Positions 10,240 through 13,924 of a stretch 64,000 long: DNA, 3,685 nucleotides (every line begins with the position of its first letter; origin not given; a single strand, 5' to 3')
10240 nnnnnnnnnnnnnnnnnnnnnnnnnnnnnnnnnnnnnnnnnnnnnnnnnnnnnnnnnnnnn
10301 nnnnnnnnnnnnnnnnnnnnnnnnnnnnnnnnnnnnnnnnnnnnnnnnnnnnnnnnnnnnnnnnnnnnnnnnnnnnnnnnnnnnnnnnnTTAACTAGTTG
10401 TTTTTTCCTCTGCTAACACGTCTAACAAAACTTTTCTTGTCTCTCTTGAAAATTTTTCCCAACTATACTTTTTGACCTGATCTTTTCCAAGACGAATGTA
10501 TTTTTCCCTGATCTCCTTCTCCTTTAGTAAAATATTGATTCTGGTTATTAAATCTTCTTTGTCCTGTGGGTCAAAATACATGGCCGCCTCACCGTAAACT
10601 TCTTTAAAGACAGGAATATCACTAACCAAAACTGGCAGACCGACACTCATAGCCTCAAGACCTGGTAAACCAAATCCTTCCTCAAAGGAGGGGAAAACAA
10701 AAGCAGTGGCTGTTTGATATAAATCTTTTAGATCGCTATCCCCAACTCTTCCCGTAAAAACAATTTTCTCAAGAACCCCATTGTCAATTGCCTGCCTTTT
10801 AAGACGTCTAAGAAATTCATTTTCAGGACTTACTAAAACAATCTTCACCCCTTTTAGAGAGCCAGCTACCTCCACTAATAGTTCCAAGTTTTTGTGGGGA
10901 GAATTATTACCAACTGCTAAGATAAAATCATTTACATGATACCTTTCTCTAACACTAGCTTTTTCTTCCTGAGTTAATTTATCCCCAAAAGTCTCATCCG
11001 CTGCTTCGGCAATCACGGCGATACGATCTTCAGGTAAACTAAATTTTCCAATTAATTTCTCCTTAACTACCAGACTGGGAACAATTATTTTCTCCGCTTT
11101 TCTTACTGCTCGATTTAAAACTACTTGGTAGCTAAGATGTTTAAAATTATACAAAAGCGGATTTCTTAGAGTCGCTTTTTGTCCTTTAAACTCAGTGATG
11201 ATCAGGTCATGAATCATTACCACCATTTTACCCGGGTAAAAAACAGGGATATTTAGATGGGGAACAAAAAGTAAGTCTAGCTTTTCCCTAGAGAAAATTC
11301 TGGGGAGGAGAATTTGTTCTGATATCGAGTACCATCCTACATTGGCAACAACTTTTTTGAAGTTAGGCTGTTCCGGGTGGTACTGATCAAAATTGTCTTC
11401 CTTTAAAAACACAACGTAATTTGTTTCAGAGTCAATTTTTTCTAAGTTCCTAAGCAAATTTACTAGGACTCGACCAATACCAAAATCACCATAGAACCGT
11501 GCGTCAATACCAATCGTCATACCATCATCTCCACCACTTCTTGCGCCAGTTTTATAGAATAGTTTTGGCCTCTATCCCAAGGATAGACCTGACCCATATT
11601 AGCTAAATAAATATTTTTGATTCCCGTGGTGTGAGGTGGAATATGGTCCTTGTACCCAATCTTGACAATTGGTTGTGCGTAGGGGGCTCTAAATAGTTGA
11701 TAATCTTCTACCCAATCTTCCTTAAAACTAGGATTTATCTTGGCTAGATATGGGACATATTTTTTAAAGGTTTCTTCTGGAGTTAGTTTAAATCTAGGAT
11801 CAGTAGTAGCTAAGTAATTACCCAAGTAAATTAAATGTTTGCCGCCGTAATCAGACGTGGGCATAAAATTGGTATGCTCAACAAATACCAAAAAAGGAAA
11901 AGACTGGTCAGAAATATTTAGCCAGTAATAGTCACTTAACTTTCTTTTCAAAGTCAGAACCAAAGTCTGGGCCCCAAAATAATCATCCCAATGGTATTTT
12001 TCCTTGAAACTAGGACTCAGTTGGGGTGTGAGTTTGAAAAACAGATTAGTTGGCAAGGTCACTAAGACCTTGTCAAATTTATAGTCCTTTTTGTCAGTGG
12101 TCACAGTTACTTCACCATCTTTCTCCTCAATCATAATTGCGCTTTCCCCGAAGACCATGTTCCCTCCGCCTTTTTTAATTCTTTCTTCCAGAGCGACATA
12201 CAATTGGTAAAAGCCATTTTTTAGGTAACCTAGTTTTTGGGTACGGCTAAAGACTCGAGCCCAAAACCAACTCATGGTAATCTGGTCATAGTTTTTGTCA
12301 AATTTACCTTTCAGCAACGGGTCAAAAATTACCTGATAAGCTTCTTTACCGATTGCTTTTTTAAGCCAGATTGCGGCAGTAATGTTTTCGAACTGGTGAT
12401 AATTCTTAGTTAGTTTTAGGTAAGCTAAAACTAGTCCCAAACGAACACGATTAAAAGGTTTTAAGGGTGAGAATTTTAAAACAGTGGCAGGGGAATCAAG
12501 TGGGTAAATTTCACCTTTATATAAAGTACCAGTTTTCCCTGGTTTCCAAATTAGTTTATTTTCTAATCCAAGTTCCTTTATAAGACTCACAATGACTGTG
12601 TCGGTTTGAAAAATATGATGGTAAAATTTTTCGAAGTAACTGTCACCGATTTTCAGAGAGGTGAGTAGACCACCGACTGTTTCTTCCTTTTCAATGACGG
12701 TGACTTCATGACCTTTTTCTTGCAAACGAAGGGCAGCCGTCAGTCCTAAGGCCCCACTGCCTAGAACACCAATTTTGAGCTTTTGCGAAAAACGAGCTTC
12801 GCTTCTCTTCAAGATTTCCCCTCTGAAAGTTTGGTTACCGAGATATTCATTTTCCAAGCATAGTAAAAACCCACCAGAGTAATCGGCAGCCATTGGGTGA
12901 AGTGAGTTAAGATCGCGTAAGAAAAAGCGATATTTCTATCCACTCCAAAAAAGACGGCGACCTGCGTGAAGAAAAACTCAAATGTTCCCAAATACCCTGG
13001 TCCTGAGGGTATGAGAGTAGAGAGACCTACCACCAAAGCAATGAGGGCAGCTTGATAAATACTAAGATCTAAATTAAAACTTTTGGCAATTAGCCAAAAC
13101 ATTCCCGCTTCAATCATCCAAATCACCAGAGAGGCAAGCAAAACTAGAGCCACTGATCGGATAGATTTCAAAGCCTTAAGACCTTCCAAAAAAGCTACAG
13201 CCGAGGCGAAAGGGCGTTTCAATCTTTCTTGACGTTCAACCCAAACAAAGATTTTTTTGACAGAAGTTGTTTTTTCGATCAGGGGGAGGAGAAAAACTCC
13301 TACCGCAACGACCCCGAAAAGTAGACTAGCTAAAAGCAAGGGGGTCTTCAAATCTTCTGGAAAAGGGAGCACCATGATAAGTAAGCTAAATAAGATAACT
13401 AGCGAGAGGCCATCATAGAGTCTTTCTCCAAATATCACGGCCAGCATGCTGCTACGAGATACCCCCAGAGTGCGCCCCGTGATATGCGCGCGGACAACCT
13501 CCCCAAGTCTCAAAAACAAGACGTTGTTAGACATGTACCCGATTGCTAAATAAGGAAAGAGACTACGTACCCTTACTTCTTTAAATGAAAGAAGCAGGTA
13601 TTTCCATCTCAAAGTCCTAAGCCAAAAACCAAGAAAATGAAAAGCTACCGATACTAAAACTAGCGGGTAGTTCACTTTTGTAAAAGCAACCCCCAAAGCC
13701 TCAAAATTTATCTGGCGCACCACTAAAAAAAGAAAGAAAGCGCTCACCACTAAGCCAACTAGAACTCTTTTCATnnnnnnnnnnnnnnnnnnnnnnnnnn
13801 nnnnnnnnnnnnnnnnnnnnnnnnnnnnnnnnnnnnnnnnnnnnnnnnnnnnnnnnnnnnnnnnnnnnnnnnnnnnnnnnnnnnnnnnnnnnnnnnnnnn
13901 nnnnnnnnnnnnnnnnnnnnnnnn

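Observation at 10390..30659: Multi-module extracytoplasmic glycosylation system built on polyprenyl-phosphate-sugar donors: repeated Dpm1-like GT2 enzymes, GT-C transferases and DUF2079 proteins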

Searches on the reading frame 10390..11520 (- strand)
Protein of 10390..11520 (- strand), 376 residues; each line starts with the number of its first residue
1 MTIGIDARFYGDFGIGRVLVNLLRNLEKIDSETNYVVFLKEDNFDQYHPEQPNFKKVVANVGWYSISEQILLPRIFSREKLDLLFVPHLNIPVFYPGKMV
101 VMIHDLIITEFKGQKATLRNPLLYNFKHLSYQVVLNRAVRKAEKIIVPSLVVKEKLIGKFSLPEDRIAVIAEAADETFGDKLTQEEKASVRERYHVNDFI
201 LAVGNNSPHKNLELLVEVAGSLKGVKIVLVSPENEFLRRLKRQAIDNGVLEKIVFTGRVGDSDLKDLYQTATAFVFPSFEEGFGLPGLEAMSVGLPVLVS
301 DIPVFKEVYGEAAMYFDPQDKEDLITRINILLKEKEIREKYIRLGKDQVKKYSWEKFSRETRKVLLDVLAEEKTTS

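Call 3: search_protein_families(library=pfam, proteins=[window:10390-11520:-], max_evalue=0.01)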
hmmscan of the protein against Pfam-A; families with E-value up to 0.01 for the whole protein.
window:10390-11520:- (376 aa): 5 families
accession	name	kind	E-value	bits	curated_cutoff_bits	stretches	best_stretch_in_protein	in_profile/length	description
PF00534.26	Glycos_transf_1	-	1e-28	100.5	26.4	1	191-346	9-170/172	Glycosyl transferases group 1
PF13692.12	Glyco_trans_1_4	-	8.2e-24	84.9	27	1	200-333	4-141/142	Glycosyl transferases group 1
PF20706.3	GT4-conflict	-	5.1e-09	36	26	1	262-301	273-312/385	Family 4 Glycosyltransferase in conflict systems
PF13439.12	Glyco_transf_4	-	1.3e-07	32.3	28.5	1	14-174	3-166/170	Glycosyltransferase Family 4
PF13524.12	Glyco_trans_1_2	-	0.00019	21.8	25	1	215-352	5-133/144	Glycosyl transferase-like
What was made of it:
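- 10390..11520 (-): GT4 glycosyltransferase (376 aa), last gene of the conserved core. Pfam Glycos_transf_1 1e-28 (call 3).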

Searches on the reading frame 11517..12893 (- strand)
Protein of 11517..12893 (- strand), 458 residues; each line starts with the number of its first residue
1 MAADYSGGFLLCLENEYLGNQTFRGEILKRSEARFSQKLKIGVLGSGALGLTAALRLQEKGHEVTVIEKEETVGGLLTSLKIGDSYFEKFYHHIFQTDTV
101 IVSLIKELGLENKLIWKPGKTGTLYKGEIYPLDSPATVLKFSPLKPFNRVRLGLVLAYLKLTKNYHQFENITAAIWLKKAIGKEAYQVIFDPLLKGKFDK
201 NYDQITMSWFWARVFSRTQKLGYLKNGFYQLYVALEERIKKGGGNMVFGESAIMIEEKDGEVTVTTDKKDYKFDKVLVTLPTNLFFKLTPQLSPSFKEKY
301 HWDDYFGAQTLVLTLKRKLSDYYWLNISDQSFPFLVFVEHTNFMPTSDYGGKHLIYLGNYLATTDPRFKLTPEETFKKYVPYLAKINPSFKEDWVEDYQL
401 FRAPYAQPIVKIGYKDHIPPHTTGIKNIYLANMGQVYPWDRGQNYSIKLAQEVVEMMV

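Call 3: search_protein_families(library=pfam, proteins=[window:11517-12893:-], max_evalue=0.01)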
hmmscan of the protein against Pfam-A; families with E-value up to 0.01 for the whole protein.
window:11517-12893:- (458 aa): 13 families
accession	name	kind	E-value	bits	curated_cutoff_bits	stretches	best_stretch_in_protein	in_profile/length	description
PF01593.30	Amino_oxidase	-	1.1e-32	114.4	19.8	1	50-432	3-417/443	Flavin containing amine oxidoreductase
PF13450.12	NAD_binding_8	-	3.1e-10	40.6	21.9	1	43-105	1-65/68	NAD(P)-binding Rossmann-like domain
PF01266.30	DAO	-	1e-07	32.3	27.9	1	41-74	2-35/353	FAD dependent oxidoreductase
PF12831.13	FAD_oxidored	-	1.8e-05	24.7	27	1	43-82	4-43/416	FAD dependent oxidoreductase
PF00890.30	FAD_binding_2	-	2.7e-05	24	20.4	1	43-75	4-36/414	FAD binding domain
PF07992.20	Pyr_redox_2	-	5.7e-05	23.1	26.1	1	41-73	3-35/291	Pyridine nucleotide-disulphide oxidoreductase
PF02558.23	ApbA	-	6.3e-05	23.1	22.2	1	41-71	1-31/150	Ketopantoate reductase PanE/ApbA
PF03486.20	HI0933_like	-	0.00018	21.5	50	1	41-74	3-36/244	HI0933-like protein Rossmann domain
PF00070.33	Pyr_redox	-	0.0003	21.7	22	1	40-73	1-34/82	Pyridine nucleotide-disulphide oxidoreductase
PF13738.12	Pyr_redox_3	-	0.00035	20.3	30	0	43-73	2-33/305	Pyridine nucleotide-disulphide oxidoreductase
PF03807.23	F420_oxidored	-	0.0037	18.3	21.6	0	40-77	1-41/94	NADP oxidoreductase coenzyme F420-dependent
PF01210.29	NAD_Gly3P_dh_N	-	0.006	17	23.1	0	40-73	1-34/158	NAD-dependent glycerol-3-phosphate dehydrogenase N-terminus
PF03721.20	UDPG_MGDP_dh_N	-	0.007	16.4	27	0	40-72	2-34/187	UDP-glucose/GDP-mannose dehydrogenase family, NAD binding domain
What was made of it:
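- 11517..12893 (-): FAD-dependent oxidoreductase of the amine-oxidase/phytoene-desaturase fold (family PRK07233, uncharacterised). The true start is probably near residue 38, because the listed ORF overlaps the upstream gene by 85 nt. Pfam Amino_oxidase 1.1e-32 (call 3).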

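Call 13: search_protein_families(library=ncbifam, proteins=[window:11517-12893:-], max_evalue=0.01)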
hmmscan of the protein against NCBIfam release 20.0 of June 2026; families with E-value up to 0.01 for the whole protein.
window:11517-12893:- (458 aa): 86 families (the best 25 are shown)
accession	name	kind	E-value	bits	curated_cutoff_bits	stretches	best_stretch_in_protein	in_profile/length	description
NF005560.0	PRK07233.1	equivalog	4.8e-140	467.2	252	1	40-457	2-428/435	hypothetical protein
NF005547.0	PRK07208.1-3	equivalog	2.6e-23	82.5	380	1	38-354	4-338/465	hypothetical protein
NF005548.0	PRK07208.1-4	equivalog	9.2e-16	57.5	389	1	39-209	4-170/488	hypothetical protein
TIGR03467.1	HpnE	equivalog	9.9e-14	51.5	283.05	1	43-431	3-402/430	hydroxysqualene dehydroxylase HpnE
NF005545.0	PRK07208.1-1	equivalog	7.1e-11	41.2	451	1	34-213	3-178/504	hypothetical protein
TIGR00562.1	proto_IX_ox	equivalog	8.1e-11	41.2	97.85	1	39-229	3-196/470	protoporphyrinogen oxidase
NF008845.0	PRK11883.1-5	equivalog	2.3e-10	39.4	560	1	37-236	3-214/468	protoporphyrinogen oxidase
NF008841.0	PRK11883.1-1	equivalog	1.4e-09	37.4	517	1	39-128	4-96/453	protoporphyrinogen oxidase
NF042421.1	hydcarot_desat_CrtD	equivalog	4e-09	35.5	500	1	42-83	5-46/487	1-hydroxycarotenoid 3,4-desaturase CrtD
TIGR02734.1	crtI_fam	subfamily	1.9e-08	33.5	238.1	1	42-80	2-40/504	phytoene desaturase family protein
NF009410.0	PRK12771.1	subfamily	2.2e-08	33.2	516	1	19-77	120-177/566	NAD(P)-binding protein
TIGR01317.1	GOGAT_sm_gam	subfamily_domain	5.8e-08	32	447.7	1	33-78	138-183/485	glutamate synthase small subunit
TIGR02731.1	phytoene_desat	equivalog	8.9e-08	31.3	569.4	1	41-118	2-80/453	15-cis-phytoene desaturase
NF058655.1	CrtID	equivalog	1.3e-07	30.8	640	1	42-81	2-41/478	bifunctional phytoene desaturase/3,4-desaturase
NF005243.0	PRK06753.1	equivalog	4.7e-07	29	365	1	40-93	2-55/374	hypothetical protein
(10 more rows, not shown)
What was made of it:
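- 11517..12893 (-): NF005560 scores 467 bits against a cut-off of 252 (call 13).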

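Call 80: find_related_loci(query=window:11517-12893:-, collection=metagenome_contigs, flank=5000)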
Query window:11517-12893:- (458 aa) in metagenome_contigs; peptide patterns used: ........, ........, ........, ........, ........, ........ (x = any residue, [..] = any of these).
60 stretches matched a pattern, but none encodes a relative of the query by tblastn (E <= 1e-3).
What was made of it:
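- Tried and rejected: The metagenome scan with the FAD protein alone found no relative (call 80).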

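Call 83: search_solved_structures(query=window:11517-12893:-, max_evalue=0.01)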
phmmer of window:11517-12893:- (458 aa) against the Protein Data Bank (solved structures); distinct sequences matched with E-value up to 0.01: 63 (the best 60 are shown).
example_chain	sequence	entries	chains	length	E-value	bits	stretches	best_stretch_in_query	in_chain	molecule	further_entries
3nrn_A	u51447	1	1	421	4.8e-07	32.1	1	42-279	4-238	uncharacterized protein PF1083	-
1sez_A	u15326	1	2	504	4.8e-07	32.1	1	32-227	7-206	Protoporphyrinogen oxidase, mitochondrial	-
5mog_A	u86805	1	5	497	9.5e-06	27.8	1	34-119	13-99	Phytoene dehydrogenase, chloroplastic/chromoplastic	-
9rvj_A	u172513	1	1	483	2.1e-05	26.7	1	27-111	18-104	Tetrapodal ancestor of L-amino acid oxidase: Q225H - W377I double mutant with phenylalanin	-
9run_A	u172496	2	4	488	2.1e-05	26.6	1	27-111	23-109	Tetrapodal ancestor of L-amino acid oxidase: Q225H-W377I double mutant | Tetrapodal ancestor of L-amino acid oxidases: W377I mutant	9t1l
9rum_A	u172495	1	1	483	2.2e-05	26.6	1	27-111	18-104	Tetrapodal ancestor of L-amino acid oxidase: Q225A mutant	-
9qs1_A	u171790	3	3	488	2.2e-05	26.6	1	27-111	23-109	Tetrapodal ancestor of L-amino acis oxidases | Tetrapodal ancestor of L-amino acid oxidases | Tetrapodal ancestor of L-amino acid oxidases co-crystallised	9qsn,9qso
9rvh_A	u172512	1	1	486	2.7e-05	26.3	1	27-111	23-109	Tetrapodal ancestor of L-amino acid oxidase: Q225A-Loop (P361-PREGA-L367) mutant with phen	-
9t73_B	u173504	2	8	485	2.7e-05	26.3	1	27-111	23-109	Tetrapodal ancestor of L-amino acid oxidases: I224A-Q225H-P361-PREGA-L367 bound to phenyla | Tetrapodal ancestor of L-amino acid oxidase: I224A-Q225H-P361-PREGA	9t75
7rt0_A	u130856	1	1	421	4.9e-05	25.4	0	40-79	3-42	4-methylaminobutanoate oxidase (methylamine-forming)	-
2bk4_A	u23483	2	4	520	0.00018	23.6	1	36-136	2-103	AMINE OXIDASE [FLAVIN-CONTAINING] B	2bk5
2xfo_A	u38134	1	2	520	0.00018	23.6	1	36-136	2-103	Amine oxidase [flavin-containing] B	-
1gos_A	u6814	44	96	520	0.00018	23.6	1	36-136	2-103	MONOAMINE OXIDASE | AMINE OXIDASE [FLAVIN-CONTAINING] B | AMINE OXIDASE (FLAVIN-CONTAINING) B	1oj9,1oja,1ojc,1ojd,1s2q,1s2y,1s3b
2c73_A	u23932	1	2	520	0.00018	23.6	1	36-136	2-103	AMINE OXIDASE (FLAVIN-CONTAINING) B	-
2c72_A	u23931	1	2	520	0.00018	23.6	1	36-136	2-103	AMINE OXIDASE (FLAVIN-CONTAINING) B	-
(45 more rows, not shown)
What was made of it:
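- Its weak matches are to HpnE, CrtI and protoporphyrinogen oxidase, all of which act on lipids (calls 13, 83).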

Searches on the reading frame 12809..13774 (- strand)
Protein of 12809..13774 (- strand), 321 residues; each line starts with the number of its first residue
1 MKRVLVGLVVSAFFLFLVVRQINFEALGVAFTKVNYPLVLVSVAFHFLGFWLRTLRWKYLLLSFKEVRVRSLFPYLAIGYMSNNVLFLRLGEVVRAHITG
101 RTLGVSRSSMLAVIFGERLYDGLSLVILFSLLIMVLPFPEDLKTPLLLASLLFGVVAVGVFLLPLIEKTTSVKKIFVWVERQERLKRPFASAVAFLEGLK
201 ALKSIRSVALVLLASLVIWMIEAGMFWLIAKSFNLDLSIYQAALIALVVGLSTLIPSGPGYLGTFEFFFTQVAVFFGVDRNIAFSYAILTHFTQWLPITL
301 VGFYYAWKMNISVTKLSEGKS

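Call 3: search_protein_families(library=pfam, proteins=[window:12809-13774:-], max_evalue=0.01)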
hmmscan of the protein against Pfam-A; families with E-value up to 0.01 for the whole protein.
window:12809-13774:- (321 aa): 2 families
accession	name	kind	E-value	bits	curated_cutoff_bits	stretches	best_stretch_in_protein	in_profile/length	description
PF03706.18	LPG_synthase_TM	-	1.1e-50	173.2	33.4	1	4-302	1-302/302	Lysylphosphatidylglycerol synthase TM region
PF20444.3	DUF6703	-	0.0078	16.5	23.8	1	176-221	44-89/122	Family of unknown function (DUF6703)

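Call 13: search_protein_families(library=ncbifam, proteins=[window:12809-13774:-], max_evalue=0.01)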
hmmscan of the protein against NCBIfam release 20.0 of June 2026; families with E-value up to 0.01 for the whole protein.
window:12809-13774:- (321 aa): 1 family
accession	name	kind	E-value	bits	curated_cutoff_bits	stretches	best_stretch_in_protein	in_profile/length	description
TIGR00374.1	TIGR00374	subfamily_domain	3.9e-21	75.8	43.2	1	8-312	1-316/323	flippase-like domain-containing protein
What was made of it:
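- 12809..13774 (-): MprF-TM-like 'flippase-like domain' membrane protein (321 aa). It is a candidate flippase or membrane anchor for the adjacent soluble GT2. Pfam LPG_synthase_TM 1.1e-50; TIGR00374 3.9e-21 (calls 3, 13).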
